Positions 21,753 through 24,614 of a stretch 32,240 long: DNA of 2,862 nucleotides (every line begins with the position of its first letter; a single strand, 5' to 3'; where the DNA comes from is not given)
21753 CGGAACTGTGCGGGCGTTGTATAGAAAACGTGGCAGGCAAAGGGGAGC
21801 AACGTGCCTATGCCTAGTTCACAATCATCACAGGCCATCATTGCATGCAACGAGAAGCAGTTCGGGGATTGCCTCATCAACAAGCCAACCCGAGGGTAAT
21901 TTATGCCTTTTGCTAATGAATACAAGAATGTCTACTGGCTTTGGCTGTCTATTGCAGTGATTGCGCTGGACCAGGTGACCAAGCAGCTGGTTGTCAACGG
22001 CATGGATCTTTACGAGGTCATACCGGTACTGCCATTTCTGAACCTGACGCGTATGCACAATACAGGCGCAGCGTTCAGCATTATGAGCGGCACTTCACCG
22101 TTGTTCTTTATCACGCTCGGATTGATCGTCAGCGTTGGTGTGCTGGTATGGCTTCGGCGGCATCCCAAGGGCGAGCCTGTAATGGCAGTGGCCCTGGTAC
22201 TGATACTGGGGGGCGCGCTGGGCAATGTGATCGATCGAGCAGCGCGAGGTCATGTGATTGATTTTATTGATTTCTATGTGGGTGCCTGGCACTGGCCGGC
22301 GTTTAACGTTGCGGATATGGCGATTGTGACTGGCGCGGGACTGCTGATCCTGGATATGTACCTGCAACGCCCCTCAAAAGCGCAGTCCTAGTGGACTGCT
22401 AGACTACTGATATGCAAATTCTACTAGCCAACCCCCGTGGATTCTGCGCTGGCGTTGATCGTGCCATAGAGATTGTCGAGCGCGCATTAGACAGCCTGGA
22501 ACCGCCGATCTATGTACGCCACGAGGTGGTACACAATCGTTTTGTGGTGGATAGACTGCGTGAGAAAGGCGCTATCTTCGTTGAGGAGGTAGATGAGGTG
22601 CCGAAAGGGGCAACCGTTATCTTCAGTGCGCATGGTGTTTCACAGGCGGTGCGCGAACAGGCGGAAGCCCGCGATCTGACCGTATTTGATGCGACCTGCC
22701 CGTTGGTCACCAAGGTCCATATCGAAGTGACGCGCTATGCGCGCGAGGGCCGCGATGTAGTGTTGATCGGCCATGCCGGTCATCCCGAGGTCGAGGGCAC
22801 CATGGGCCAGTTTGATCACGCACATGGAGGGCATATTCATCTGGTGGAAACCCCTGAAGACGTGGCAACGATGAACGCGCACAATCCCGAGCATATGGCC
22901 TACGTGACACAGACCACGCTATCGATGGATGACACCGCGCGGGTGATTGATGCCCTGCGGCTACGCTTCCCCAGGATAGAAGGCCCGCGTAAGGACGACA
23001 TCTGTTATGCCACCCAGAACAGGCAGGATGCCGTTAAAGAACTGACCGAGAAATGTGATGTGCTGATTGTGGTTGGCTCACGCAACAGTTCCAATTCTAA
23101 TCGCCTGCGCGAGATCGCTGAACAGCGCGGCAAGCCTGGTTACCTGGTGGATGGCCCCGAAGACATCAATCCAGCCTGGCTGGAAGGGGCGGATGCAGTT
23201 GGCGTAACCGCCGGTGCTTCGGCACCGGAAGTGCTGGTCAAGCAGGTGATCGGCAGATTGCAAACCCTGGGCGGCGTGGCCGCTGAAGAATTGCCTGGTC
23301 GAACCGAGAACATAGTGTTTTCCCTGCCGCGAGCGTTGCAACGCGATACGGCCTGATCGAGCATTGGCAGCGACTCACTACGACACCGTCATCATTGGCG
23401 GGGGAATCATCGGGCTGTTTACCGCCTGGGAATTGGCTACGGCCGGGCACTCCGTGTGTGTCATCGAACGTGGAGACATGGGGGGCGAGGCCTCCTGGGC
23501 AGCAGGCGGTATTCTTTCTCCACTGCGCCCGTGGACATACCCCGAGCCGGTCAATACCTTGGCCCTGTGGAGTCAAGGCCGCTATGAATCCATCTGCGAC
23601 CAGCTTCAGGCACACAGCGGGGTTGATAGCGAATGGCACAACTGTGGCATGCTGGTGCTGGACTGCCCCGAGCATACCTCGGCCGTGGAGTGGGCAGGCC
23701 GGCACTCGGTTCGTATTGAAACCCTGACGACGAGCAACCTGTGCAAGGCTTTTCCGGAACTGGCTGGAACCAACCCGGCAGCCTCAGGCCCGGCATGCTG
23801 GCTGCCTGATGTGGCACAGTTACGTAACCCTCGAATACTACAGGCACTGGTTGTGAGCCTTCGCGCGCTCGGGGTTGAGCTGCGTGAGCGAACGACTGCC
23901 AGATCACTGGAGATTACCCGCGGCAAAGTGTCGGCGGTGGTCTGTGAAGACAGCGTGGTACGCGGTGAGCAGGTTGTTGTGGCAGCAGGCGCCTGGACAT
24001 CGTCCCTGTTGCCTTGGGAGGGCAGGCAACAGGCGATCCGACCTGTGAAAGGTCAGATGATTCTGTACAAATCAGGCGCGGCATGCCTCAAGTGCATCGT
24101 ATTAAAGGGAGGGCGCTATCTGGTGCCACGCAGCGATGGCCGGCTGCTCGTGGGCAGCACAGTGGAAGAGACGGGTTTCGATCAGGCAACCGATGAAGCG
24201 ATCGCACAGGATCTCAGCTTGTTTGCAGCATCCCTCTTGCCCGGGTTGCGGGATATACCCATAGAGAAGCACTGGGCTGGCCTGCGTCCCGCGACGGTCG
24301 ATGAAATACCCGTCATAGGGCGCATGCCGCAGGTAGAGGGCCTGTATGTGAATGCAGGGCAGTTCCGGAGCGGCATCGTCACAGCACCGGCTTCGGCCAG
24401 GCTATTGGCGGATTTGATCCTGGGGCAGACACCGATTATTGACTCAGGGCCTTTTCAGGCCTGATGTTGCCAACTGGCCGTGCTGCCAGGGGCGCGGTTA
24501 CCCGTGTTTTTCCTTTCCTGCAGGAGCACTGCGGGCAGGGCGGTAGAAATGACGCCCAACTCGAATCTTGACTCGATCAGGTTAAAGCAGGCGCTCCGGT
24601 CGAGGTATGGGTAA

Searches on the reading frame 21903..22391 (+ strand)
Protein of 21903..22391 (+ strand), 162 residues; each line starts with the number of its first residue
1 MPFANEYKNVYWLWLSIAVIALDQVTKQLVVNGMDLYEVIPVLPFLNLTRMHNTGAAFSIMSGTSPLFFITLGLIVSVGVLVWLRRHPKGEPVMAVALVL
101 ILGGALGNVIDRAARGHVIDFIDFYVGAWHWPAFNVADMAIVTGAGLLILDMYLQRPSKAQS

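Call 10: search_protein_families(library=pfam, proteins=[window:21903-22391:+], max_evalue=0.001)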
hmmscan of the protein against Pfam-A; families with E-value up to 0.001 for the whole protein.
window:21903-22391:+ (162 aa): 1 family
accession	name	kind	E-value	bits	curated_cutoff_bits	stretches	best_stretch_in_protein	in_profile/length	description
PF01252.23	Peptidase_A8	-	2.4e-43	148.2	25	1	16-153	2-141/142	Signal peptidase (SPase) II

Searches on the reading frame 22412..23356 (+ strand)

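Call 10: search_protein_families(library=pfam, proteins=[window:22412-23356:+], max_evalue=0.001)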
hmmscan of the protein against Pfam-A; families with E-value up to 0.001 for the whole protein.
window:22412-23356:+ (314 aa): 1 family
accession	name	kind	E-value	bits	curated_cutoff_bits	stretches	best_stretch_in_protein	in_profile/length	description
PF02401.23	LYTB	-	6.8e-101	337.5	24.5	1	3-283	1-266/267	LytB protein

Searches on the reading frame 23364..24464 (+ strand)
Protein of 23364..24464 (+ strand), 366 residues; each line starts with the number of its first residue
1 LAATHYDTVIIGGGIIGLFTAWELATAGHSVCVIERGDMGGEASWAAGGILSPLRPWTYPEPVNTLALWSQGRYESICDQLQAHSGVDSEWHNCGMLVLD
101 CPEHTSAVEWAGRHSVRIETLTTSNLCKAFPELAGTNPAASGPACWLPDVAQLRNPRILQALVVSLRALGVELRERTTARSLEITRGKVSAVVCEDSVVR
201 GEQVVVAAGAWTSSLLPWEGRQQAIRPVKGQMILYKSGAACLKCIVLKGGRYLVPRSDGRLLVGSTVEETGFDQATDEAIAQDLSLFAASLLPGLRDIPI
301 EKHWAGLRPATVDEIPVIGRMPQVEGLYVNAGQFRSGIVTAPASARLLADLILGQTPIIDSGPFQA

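Call 10: search_protein_families(library=pfam, proteins=[window:23364-24464:+], max_evalue=0.001)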
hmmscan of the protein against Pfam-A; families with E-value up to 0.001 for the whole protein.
window:23364-24464:+ (366 aa): 9 families
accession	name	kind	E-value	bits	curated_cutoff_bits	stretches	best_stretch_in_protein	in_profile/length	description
PF01266.30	DAO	-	7.9e-71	239.9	27.9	1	7-351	1-353/353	FAD dependent oxidoreductase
PF00890.30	FAD_binding_2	-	9.8e-14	51.8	20.4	1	7-213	1-206/414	FAD binding domain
PF03486.20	HI0933_like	-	5e-08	33.1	50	0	7-43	2-38/244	HI0933-like protein Rossmann domain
PF13450.12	NAD_binding_8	-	8.6e-07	29.6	21.9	1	10-43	1-35/68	NAD(P)-binding Rossmann-like domain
PF01494.25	FAD_binding_3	-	4e-06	26.7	22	1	6-37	2-33/349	FAD binding domain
PF07992.20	Pyr_redox_2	-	1e-05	25.6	26.1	0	8-38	145-175/291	Pyridine nucleotide-disulphide oxidoreductase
PF01593.30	Amino_oxidase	-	1.8e-05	24.7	19.8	0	159-229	203-280/443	Flavin containing amine oxidoreductase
PF00070.33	Pyr_redox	-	2.5e-05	25.2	22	0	8-38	2-32/82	Pyridine nucleotide-disulphide oxidoreductase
PF12831.13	FAD_oxidored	-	0.00031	20.6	27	1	7-87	1-74/416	FAD dependent oxidoreductase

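Call 59: search_protein_families(library=ncbifam, proteins=[window:23364-24464:+], max_evalue=0.001)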
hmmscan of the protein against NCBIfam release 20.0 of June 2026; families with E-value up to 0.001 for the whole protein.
window:23364-24464:+ (366 aa): 55 families (the best 25 are shown)
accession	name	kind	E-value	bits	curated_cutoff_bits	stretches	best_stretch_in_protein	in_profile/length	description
TIGR02352.1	thiamin_ThiO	equivalog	1e-86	291.2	250.8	1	9-355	2-350/351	glycine oxidase ThiO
NF001933.0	PRK00711.1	subfamily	3.3e-42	145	383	2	107-364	153-411/429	D-amino acid dehydrogenase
TIGR03197.1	MnmC_Cterm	equivalog_domain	6.4e-29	101.2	174.2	1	8-324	2-319/400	FAD-dependent 5-carboxymethylaminomethyl-2-thiouridine(34) oxidoreductase MnmC1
NF002480.1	PRK01747.1-1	equivalog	7.2e-27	94.1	540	1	5-355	248-620/645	bifunctional tRNA (5-methylaminomethyl-2-thiouridine)(34)-methyltransferase MnmC2/FAD-dependent 5-carboxymethylaminomethyl-2-thiouridine(34)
NF040813.1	pro_dh_Thprot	equivalog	1.1e-19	70.8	600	2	180-356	193-352/362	D-proline dehydrogenase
TIGR01373.1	soxB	subfamily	2.8e-18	65.9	529.45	1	168-358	195-388/407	sarcosine oxidase subunit beta family protein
NF008425.0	PRK11259.1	equivalog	5.7e-18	65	257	1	4-235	3-226/377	N-methyl-L-tryptophan oxidase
TIGR03364.1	HpnW_proposed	hypoth_equivalog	7.6e-16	58.1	285.1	1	6-236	1-221/365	TIGR03364 family FAD-dependent oxidoreductase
TIGR03329.1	Phn_aa_oxid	hypoth_equivalog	3.6e-14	52.4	632.8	1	151-355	178-394/460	putative aminophosphonate oxidoreductase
NF009074.0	PRK12409.1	equivalog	2.1e-13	50.2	494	2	9-52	5-49/410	D-amino acid dehydrogenase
TIGR01377.1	soxA_mon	subfamily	1.4e-10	40.5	479.65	1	6-216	1-204/381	amino oxidase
NF050086.1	pipecolate_AmaA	exception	1e-09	37.5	600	1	5-63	25-82/425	L-pipecolate oxidase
NF006130.0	PRK08274.1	equivalog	1.1e-09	37.6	369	1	3-214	3-195/467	FAD-dependent tricarballylate dehydrogenase TcuA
TIGR03377.1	glycerol3P_GlpA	equivalog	4.1e-08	32.2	552.8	1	111-310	102-306/530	anaerobic glycerol-3-phosphate dehydrogenase subunit GlpA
NF033460.1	glycerol3P_ox_II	equivalog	5.6e-08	32.3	460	1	6-50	2-47/361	type 2 glycerol-3-phosphate oxidase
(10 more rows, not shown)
